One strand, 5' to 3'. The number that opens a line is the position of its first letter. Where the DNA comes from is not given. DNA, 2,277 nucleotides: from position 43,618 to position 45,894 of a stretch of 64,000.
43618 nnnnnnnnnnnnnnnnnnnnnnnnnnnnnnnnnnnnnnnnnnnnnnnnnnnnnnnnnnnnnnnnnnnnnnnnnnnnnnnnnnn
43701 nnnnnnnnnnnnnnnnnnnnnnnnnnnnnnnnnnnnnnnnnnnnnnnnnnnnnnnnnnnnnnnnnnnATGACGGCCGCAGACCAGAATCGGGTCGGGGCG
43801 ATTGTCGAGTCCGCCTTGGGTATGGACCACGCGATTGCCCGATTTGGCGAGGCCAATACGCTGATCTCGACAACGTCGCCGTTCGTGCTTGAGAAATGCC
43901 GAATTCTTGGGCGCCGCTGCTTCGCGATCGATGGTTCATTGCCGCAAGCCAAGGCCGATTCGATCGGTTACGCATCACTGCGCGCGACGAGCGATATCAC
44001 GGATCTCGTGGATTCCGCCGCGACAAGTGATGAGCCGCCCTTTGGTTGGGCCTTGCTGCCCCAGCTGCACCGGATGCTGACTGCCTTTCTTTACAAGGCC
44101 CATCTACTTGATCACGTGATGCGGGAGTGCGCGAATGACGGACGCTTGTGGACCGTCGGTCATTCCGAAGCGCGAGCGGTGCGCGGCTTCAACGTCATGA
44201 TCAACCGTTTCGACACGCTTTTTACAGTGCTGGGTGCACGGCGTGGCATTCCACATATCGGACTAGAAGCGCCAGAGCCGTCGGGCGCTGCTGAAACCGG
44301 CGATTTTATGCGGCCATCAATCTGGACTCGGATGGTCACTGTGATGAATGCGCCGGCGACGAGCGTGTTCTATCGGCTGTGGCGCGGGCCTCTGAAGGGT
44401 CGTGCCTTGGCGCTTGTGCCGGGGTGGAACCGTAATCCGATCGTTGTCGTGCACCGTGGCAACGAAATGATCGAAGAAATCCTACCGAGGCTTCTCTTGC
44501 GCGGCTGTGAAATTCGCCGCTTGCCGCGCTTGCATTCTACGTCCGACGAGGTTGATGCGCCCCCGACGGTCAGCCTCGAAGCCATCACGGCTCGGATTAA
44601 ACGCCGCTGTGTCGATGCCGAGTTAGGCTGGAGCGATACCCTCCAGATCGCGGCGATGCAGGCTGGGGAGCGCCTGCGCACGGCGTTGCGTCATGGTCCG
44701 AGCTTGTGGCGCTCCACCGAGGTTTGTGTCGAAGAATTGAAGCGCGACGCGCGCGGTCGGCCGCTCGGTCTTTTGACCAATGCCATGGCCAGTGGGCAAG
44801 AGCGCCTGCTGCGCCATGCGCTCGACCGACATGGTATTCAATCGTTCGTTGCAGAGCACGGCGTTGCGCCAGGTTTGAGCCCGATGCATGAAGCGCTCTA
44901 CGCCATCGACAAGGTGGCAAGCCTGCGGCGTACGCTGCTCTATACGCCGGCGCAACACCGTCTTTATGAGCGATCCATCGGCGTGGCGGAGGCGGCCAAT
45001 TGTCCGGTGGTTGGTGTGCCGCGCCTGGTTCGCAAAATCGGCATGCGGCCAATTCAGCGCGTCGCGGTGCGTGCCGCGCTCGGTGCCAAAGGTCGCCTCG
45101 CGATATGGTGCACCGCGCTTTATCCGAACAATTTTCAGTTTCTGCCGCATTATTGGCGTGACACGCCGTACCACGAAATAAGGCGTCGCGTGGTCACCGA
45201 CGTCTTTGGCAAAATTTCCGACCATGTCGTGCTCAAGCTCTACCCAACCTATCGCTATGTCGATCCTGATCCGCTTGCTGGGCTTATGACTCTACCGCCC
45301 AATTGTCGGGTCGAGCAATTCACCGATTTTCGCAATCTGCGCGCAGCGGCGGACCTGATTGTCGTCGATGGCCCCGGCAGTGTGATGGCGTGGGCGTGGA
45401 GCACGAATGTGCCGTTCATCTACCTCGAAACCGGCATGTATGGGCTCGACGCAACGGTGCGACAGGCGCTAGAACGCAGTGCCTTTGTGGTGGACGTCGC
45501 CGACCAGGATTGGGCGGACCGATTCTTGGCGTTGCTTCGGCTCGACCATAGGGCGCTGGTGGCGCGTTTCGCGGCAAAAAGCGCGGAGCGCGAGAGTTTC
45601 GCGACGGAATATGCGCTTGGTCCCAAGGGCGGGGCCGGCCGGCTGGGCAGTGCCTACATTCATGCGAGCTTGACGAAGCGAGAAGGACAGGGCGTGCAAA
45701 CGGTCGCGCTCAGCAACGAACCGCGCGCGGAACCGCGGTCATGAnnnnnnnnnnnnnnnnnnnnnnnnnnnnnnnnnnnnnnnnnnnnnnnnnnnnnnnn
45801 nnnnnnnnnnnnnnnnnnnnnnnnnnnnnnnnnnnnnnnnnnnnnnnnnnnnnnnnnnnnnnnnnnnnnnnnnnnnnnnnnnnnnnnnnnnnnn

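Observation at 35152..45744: Multiple KpsC/KpsS/TagF-like K.HP-motif proteins as candidate nonulosonate polymerases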

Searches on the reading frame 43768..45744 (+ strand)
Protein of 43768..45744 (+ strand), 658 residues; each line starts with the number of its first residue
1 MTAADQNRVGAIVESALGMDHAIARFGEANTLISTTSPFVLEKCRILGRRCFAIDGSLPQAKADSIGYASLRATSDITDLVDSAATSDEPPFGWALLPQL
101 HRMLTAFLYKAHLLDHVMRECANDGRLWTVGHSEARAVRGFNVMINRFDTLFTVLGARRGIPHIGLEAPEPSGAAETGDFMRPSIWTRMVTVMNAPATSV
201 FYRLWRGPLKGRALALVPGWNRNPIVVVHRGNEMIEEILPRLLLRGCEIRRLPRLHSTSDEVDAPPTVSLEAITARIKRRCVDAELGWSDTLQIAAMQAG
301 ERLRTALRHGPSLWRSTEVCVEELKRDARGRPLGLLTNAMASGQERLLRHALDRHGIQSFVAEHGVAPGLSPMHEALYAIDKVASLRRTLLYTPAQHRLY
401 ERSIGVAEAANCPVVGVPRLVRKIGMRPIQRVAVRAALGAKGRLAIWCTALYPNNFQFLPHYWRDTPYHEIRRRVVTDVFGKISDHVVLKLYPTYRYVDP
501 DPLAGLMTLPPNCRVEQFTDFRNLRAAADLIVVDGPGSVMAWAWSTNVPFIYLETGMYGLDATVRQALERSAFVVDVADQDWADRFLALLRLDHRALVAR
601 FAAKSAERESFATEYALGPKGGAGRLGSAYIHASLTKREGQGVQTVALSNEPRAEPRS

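Call 4: search_protein_families(library=pfam, proteins=[window:43768-45744:+], max_evalue=1)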
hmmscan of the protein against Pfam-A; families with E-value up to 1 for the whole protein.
window:43768-45744:+ (658 aa): 0 families

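Call 5: search_protein_families(library=ncbifam, proteins=[window:43768-45744:+], max_evalue=1)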
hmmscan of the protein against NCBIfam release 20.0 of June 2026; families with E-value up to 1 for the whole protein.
window:43768-45744:+ (658 aa): 0 families

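Call 18: find_homologous_proteins(query=window:43768-45744:+)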
Query window:43768-45744:+ (658 aa): 22 proteins with E <= 0.001 among 8000 candidates.
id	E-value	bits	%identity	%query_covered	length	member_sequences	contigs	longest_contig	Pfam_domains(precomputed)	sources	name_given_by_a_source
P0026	0.0e+0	1503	100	100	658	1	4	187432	-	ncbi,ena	-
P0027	0.0e+0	1267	85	98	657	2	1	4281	-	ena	-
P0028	0.0e+0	1132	76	98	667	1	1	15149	-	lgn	-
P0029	1.2e-214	733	75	64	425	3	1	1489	-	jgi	jgi:hypothetical protein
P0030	5.8e-178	612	49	95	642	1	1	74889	-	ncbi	ncbi:MAG: hypothetical protein R3F55_23775 [Alphaproteobacteria bacterium]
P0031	5.3e-172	592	48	91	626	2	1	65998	-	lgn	-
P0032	4.7e-161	556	42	97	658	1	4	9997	-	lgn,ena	-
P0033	4.3e-159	549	46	92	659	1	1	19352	-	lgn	-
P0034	1.5e-151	524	42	91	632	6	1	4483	-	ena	-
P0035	2.2e-143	497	42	95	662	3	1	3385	-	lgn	-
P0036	6.0e-142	493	41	96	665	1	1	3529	-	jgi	-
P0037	1.8e-136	475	39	95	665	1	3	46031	-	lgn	-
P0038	1.2e-134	469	39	96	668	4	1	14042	-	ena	-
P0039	4.7e-134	467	41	91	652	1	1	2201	-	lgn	-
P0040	5.0e-134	466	42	91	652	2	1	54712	-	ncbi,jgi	jgi:hypothetical protein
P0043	1.0e-132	462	41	91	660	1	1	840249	-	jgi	jgi:hypothetical protein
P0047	3.7e-69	252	30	94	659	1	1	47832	-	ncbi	ncbi:hypothetical protein ACFL6Y_04360 [Elusimicrobiota bacterium]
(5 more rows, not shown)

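Call 22: search_solved_structures(query=A3, max_evalue=10, show_alignments=2)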
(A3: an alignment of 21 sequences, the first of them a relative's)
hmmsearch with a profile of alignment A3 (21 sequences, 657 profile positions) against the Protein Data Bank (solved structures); distinct sequences matched with E-value up to 10: 12.
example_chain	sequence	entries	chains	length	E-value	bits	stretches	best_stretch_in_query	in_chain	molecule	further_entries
7bqr_A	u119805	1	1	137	0.012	17.5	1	262-361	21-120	Mussoc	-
5cwc_A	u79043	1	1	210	0.17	13.6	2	274-336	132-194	Designed helical repeat protein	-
9dir_A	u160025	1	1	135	0.23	13.2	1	265-382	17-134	ChuA binding protein G7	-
6m9m_A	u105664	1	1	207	0.55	12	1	10-94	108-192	AlkD2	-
4x8q_A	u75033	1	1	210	0.56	11.9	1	10-94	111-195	Uncharacterized protein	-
3l9t_A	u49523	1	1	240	0.58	11.9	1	8-94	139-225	Putative uncharacterized protein smu.31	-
5cwg_A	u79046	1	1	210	0.63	11.8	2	268-336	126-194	Designed helical repeat protein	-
2nq3_A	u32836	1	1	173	1.8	10.2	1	186-248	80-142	Itchy homolog E3 ubiquitin protein ligase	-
8qpp_W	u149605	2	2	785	1.8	10.2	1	255-332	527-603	Endonuclease MutS2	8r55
7qv3_v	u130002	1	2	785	1.8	10.2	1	255-332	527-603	Endonuclease MutS2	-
3j9w_AT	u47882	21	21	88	4.1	9.1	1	260-336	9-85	30S ribosomal protein bS20 | 30S ribosomal protein S20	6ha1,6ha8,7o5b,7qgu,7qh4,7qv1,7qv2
5njt_T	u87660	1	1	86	9.1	7.9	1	261-336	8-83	30S ribosomal protein S20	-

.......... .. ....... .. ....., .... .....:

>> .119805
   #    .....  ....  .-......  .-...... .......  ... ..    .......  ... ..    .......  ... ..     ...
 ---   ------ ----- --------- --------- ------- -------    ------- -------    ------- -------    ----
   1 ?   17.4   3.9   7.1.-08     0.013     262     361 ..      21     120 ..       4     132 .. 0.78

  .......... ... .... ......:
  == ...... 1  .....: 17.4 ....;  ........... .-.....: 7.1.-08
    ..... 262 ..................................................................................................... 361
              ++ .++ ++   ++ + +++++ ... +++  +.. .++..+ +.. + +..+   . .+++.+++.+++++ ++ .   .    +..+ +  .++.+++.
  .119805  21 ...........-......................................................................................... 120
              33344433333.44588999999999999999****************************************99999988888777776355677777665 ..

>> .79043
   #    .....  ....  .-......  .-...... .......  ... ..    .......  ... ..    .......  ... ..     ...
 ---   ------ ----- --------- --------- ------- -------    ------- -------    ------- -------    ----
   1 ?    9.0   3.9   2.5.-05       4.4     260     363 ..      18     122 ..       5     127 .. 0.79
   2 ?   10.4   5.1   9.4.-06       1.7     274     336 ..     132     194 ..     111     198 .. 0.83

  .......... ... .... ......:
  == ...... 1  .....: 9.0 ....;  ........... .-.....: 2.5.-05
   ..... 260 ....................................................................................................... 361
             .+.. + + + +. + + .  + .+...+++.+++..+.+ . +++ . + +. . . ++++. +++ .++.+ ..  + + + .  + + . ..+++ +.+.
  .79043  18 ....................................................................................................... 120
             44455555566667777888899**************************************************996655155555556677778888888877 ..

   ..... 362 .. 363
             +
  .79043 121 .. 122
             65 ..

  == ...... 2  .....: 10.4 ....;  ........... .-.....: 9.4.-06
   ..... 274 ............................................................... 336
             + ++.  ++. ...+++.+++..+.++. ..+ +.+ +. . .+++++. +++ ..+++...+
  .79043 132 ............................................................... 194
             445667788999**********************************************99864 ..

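Call 38: predict_structure(alignment_id=A3)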
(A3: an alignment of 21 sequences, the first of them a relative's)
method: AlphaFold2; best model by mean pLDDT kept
length: 658 residues; sequences in the alignment: 21
mean_pLDDT: 88.1   pTM: 0.88
mean pLDDT of the five models: 88.1, 86.5, 85.5, 85.6, 84.9
residues with pLDDT >= 90: 443; 70-90: 161; 50-70: 28; < 50: 26
segments of 3 or more residues with pLDDT < 50: 1-4, 639-658
pLDDT, mean of each block of 10 residues (from residue 1): 62 95 92 94 95 92 94 97 88 94 95 91 84 91 89 96 90 58 74 83 86 78 86 92 93 74 78 98 95 98 93 92 91 90 90 93 89 90 90 96 94 94 89 91 92 82 90 96 95 78 90 84 90 90 94 92 96 95 97 96 97 94 92 77 35 33
secondary structure, 60 per line:
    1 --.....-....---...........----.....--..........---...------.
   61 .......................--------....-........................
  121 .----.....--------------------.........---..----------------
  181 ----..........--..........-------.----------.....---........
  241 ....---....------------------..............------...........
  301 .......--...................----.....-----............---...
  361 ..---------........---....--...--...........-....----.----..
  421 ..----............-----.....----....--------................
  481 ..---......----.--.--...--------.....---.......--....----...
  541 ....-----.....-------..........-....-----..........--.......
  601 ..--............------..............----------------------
elements in order: H3-7 E9-12 H16-26 E31-35 H38-47 E51-53 H60-83 H92-95 H97-121 E126-130 H151-159 H185-194 H197-206 E225-229 H233-244 E248-251 H270-283 H290-307 H310-328 E333-337 H343-354 E358-362 H372-379 H383-386 E389-391 H394-404 H406-409 H419-422 H427-438 E444-448 H453-456 H465-482 E486-491 E513-517 H521-527 E530-533 H538-544 E550-554 H562-571 E573-576 H582-591 H594-602 H605-616 H623-636

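Call 44: find_encoding_contigs(protein=P0043, flank=10000, max_places=1)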
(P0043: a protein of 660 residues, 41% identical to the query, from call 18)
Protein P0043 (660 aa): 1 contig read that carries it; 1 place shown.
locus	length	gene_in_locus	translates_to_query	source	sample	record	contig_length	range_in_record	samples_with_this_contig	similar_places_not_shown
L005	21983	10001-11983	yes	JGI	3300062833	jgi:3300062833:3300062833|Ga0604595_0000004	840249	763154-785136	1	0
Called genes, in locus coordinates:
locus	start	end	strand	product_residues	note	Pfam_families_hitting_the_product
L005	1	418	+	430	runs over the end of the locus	-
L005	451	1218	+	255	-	PF13489:Methyltransf_23, PF13847:Methyltransf_31, PF08241:Methyltransf_11, PF08242:Methyltransf_12, PF13649:Methyltransf_25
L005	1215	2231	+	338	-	PF04324:Fer2_BFD (faint)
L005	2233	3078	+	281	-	-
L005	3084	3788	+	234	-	PF02348:CTP_transf_3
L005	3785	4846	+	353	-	PF00571:CBS (weak), PF00483:NTP_transferase, PF12804:NTP_transf_3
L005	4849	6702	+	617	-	PF00664:ABC_membrane, PF00005:ABC_tran, PF13555:AAA_29 (weak), PF02463:SMC_N (faint), PF13304:AAA_21 (faint)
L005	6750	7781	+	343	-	PF00106:adh_short (weak), PF01073:3Beta_HSD, PF01370:Epimerase, PF02719:Polysacc_synt_2, PF04321:RmlD_sub_bind, PF05368:NmrA (weak), PF13460:NAD_binding_10, PF16363:GDP_Man_Dehyd, +2 more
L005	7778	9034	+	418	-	PF00155:Aminotran_1_2 (weak), PF01041:DegT_DnrJ_EryC1, PF01212:Beta_elim_lyase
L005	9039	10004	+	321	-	PF01408:GFO_IDH_MocA, PF02894:GFO_IDH_MocA_C, PF22725:GFO_IDH_MocA_C3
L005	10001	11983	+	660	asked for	-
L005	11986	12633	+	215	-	PF05711:TylF, PF13578:Methyltransf_24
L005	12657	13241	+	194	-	PF13302:Acetyltransf_3, PF13420:Acetyltransf_4 (weak)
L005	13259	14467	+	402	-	PF01575:MaoC_dehydratas, PF13452:FAS1_DH_region, PF00106:adh_short, PF01370:Epimerase, PF08659:KR, PF13561:adh_short_C2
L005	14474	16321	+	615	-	-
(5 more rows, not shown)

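Call 45: find_encoding_contigs(protein=P0047, flank=10000, max_places=1)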
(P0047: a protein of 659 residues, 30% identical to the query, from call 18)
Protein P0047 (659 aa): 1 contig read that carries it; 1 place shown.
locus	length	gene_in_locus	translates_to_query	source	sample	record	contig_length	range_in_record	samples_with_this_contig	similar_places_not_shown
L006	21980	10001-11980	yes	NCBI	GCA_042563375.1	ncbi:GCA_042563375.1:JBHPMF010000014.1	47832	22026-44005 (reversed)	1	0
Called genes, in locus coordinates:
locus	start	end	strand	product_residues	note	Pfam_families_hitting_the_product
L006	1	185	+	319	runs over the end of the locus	PF01370:Epimerase, PF02719:Polysacc_synt_2 (faint), PF04321:RmlD_sub_bind, PF01073:3Beta_HSD (faint), PF16363:GDP_Man_Dehyd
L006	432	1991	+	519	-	-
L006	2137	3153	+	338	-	PF00106:adh_short (weak), PF01370:Epimerase, PF02719:Polysacc_synt_2, PF04321:RmlD_sub_bind, PF05368:NmrA, PF01073:3Beta_HSD, PF13460:NAD_binding_10, PF16363:GDP_Man_Dehyd, +3 more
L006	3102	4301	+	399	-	PF01041:DegT_DnrJ_EryC1, PF00155:Aminotran_1_2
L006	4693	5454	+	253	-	-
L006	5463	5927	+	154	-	PF19315:MC_hydratase, PF01575:MaoC_dehydratas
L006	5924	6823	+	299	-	PF03328:HpcH_HpaI, PF15617:C-C_Bond_Lyase (weak), PF01274:MS_TIM-barrel (faint)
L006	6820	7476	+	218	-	PF17836:PglD_N (weak), PF25084:LbH_EIF2B (weak), PF25087:GMPPB_C, PF00132:Hexapep (weak)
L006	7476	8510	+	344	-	PF03102:NeuB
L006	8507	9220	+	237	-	PF02348:CTP_transf_3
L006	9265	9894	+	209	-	-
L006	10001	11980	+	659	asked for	-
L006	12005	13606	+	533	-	PF00733:Asn_synthase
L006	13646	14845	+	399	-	PF01168:Ala_racemase_N, PF00842:Ala_racemase_C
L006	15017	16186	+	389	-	PF00534:Glycos_transf_1, PF13692:Glyco_trans_1_4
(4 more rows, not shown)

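Call 56: search_protein_families(library=pfam, alignment_id=A3, max_evalue=1)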
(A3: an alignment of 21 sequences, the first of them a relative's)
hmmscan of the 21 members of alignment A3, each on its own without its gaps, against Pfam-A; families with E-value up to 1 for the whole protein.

A. member 1, P0026 (658 aa): 0 families

B. families by the number of members that match (of 21 scanned): 6 families
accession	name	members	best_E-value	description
PF11211.13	DUF2997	1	0.076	Protein of unknown function (DUF2997)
PF09375.15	Peptidase_M75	1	0.084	Imelysin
PF13765.14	PRY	1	0.16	SPRY-associated domain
PF20274.4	cREC_REC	1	0.16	Cyclic-phosphate processing Receiver domain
PF10686.14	YAcAr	1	0.19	YspA, cpYpsA-related SLOG family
PF19146.6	DUF5828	1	0.32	Family of unknown function (DUF5828)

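Call 64: fold_search(model_id=the predicted structure, library=pdb)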
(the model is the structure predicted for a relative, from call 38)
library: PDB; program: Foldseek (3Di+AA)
matches with E <= 10: 1010; with E <= 0.001: 82
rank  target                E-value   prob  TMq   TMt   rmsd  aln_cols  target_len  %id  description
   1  3d0r_A                1.2e-06  1.00  0.28  0.44  11.2       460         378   14  Crystal structure of calG3 from Micromonospora echinospora determined in space group P2(1) (released 2008-06-24)
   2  8b5q_B                1.5e-06  1.00  0.28  0.45   8.8       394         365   14  Crystal Structure of P. aeruginosa WaaG in complex with UMP (released 2023-10-04)
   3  8b62_A                1.9e-06  1.00  0.28  0.46   8.8       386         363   15  Crystal Structure of P. aeruginosa WaaG in complex with UDP-galactose (released 2023-10-04)
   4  8b5s_A                2.0e-06  1.00  0.28  0.45   8.7       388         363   15  Crystal Structure of P. aeruginosa WaaG in complex with UDP-glucose (released 2023-10-04)
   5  3d0r_B                2.2e-06  1.00  0.29  0.44  10.4       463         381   14  Crystal structure of calG3 from Micromonospora echinospora determined in space group P2(1) (released 2008-06-24)
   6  8b5q_A                3.2e-06  1.00  0.29  0.47   8.8       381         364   16  Crystal Structure of P. aeruginosa WaaG in complex with UMP (released 2023-10-04)
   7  1pnv_A                7.6e-06  1.00  0.24  0.37  19.9       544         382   13  Crystal Structure of TDP-epi-Vancosaminyltransferase GtfA in complexes with TDP and Vancomycin (released 2003-08-12)
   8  3c4q_B                8.8e-06  1.00  0.36  0.54   9.7       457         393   13  Structure of the retaining glycosyltransferase MshA : The first step in mycothiol biosynthesis. Organism : Corynebacte (released 2008-04-01)
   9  1pn3_A                1.0e-05  1.00  0.30  0.46  10.0       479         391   10  Crystal Structure of TDP-epi-Vancosaminyltransferase GtfA in complexes with TDP and the acceptor substrate DVV. (released 2003-08-12)
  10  3d0q_A                1.0e-05  1.00  0.28  0.43  10.5       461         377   14  Crystal structure of calG3 from Micromonospora echinospora determined in space group I222 (released 2008-06-24)
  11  4xsu_A                1.1e-05  1.00  0.34  0.55   7.6       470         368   12  Crystal structure of Anabaena Alr3699/HepE in complex with UDP and glucose (released 2016-01-13)
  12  3mbo_B                1.3e-05  1.00  0.36  0.58   9.5       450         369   13  Crystal Structure of the Glycosyltransferase BaBshA bound with UDP and L-malate (released 2010-09-29)
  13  4xsu_B                1.3e-05  1.00  0.35  0.57  11.8       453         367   12  Crystal structure of Anabaena Alr3699/HepE in complex with UDP and glucose (released 2016-01-13)
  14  6j32_C                1.3e-05  1.00  0.31  0.48   9.7       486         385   17  Crystal Structure Analysis of the Glycotransferase of kitacinnamycin (released 2020-01-15)
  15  3rsc_A                2.0e-05  1.00  0.27  0.40  13.3       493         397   14  Crystal Structure of CalG2, Calicheamicin Glycosyltransferase, TDP and calicheamicin T0 bound form (released 2011-08-10)
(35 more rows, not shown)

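Call 66: search_dna_similar(query=window:43768-45744:+, collection=plasmids, mode=protein, max_evalue=0.01, max_rows=15)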
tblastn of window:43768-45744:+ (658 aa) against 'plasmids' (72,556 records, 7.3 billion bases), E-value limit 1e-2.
No match.

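Call 73: find_related_loci(query=A3, collection=genome_contigs, flank=10000)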
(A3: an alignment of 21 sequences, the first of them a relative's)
Query A3 (658 aa) in genome_contigs; peptide patterns used: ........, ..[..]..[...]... (x = any residue, [..] = any of these).
42 stretches matched a pattern; 6 encode a relative of the query (tblastn E <= 1e-3); 6 distinct loci.
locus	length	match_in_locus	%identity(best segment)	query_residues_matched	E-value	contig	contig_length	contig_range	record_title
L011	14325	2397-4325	85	15-657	0e+0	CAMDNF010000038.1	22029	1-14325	MAG: Rhizobium sp. Q54 isolate TH-08apr19-148 genome assembly, contig: TH-08apr19-C6176, whole genome shotgun sequence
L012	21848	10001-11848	42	39-654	9e-136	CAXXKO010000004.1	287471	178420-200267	MAG: Alphaproteobacteria bacterium isolate b7ace004-f1ae-41dc-b5a0-472d16b04695 genome assembly, contig: contig_4, whole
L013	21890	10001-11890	30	9-624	5e-76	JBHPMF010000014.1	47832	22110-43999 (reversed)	Elusimicrobiota bacterium isolate SAG AM-324-K15 AM-324-K15_NODE_15, whole genome shotgun sequence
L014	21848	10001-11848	41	35-642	4e-135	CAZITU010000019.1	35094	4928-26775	MAG TPA_asm: uncultured Nitrospirales bacterium isolate binchicken_co21_455 genome assembly, contig: NODE_408_length_350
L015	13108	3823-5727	43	3-635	6e-169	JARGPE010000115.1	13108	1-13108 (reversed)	MAG: Alphaproteobacteria bacterium isolate bin_ma_oilr2.020 NODE_2478_length_13108_cov_4.329579, whole genome shotgun se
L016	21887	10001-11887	43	9-631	8e-147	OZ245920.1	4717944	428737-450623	MAG: Pacificispira sp. isolate 43e0e648-b908-4bb6-a9bc-4fcf75b264f0 genome assembly, chromosome: 1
